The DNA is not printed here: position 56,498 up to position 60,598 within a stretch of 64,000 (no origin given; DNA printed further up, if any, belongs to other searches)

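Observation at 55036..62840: Unclassified ~120-aa C-terminal domain shared by three adjacent cargo-like proteins and mutually exclusive with the T9SS type A tail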

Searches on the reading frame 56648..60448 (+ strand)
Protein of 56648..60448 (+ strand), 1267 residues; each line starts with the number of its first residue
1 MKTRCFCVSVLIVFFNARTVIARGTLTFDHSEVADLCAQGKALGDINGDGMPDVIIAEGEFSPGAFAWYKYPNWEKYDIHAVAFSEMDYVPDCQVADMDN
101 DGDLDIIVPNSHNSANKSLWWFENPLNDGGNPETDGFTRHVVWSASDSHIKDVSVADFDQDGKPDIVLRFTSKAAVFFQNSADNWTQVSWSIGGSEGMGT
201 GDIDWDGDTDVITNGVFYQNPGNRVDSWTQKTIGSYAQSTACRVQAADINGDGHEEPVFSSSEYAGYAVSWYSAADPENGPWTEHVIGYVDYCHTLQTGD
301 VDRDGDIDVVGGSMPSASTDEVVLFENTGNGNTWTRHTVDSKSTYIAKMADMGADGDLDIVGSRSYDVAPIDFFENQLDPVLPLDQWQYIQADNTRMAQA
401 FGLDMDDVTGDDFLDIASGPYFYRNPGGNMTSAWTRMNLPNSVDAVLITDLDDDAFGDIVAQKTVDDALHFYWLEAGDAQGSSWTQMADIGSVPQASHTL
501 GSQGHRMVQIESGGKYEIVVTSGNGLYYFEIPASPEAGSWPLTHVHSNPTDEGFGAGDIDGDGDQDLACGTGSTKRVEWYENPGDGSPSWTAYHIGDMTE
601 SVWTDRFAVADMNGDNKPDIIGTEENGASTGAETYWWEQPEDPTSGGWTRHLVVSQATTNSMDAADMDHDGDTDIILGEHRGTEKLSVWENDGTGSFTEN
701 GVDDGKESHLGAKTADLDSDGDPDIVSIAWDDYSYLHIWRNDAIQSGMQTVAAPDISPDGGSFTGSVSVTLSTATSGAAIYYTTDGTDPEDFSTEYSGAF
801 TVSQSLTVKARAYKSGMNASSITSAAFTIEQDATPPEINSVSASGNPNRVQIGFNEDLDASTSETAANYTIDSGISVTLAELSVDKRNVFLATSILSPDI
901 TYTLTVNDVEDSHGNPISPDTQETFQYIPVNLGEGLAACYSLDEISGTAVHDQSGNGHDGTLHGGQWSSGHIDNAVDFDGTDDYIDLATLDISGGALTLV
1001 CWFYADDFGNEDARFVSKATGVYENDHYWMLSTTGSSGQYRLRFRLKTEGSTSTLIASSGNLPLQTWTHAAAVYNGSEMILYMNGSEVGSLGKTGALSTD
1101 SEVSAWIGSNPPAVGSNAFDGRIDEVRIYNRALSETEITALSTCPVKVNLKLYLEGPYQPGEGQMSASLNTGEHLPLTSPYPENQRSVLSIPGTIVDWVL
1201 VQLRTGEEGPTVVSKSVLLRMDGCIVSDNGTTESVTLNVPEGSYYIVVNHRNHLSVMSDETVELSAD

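Call 4: search_protein_families(library=pfam, proteins=[window:56648-60448:+], max_evalue=1)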
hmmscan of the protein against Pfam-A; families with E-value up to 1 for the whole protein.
window:56648-60448:+ (1267 aa): 11 families
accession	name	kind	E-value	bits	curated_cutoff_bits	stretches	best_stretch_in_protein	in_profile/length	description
PF13517.12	FG-GAP_3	-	5.4e-42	142.7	26.9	11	558-621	1-60/61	FG-GAP-like repeat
PF13385.13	Laminin_G_3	-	2.7e-31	109.2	27.6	1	979-1138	1-150/151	Concanavalin A-like lectin/glucanases superfamily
PF01839.29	FG-GAP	-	1.7e-19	69.7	22.1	6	554-572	5-23/37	FG-GAP repeat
PF13290.12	CHB_HEX_C_1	-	1.3e-18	67.2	22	1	758-823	1-66/67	Chitobiase/beta-hexosaminidase C-terminal domain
PF13287.12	Fn3_assoc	-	9e-16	58.2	23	1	769-826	1-58/59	Fn3 associated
PF22301.2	AUDH_beta_propeller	-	3.1e-07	30.8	27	2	576-662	3-91/179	Aldos-2-ulose dehydratase, beta-propeller domain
PF13205.12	Big_5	-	4.2e-05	24.7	23.6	1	834-925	3-103/105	Bacterial Ig-like domain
PF16743.10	PliI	-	0.0011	19.1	27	0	130-172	38-81/123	Periplasmic lysozyme inhibitor of I-type lysozyme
PF23571.1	GH3_M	-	0.0027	18.2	23.6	1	506-531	29-54/75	GH3 family central domain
PF15907.11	Itfg2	-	0.037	13.7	27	0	438-490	70-122/330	Integrin-alpha FG-GAP repeat-containing protein 2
PF02210.31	Laminin_G_2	-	0.095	13.6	22.9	1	1041-1128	29-123/126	Laminin G domain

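Call 5: search_protein_families(library=ncbifam, proteins=[window:56648-60448:+], max_evalue=1)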
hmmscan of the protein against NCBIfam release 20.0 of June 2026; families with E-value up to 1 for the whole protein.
window:56648-60448:+ (1267 aa): 2 families
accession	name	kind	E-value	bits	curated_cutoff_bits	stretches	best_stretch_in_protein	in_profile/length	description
NF042962.1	DUF499_antiphage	equivalog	0.023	12.7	1200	1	767-832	843-903/1025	anti-phage-associated DUF499 domain-containing protein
NF047539.1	XAC2610_fam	domain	0.11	13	35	0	608-638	2-33/89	XAC2610-related protein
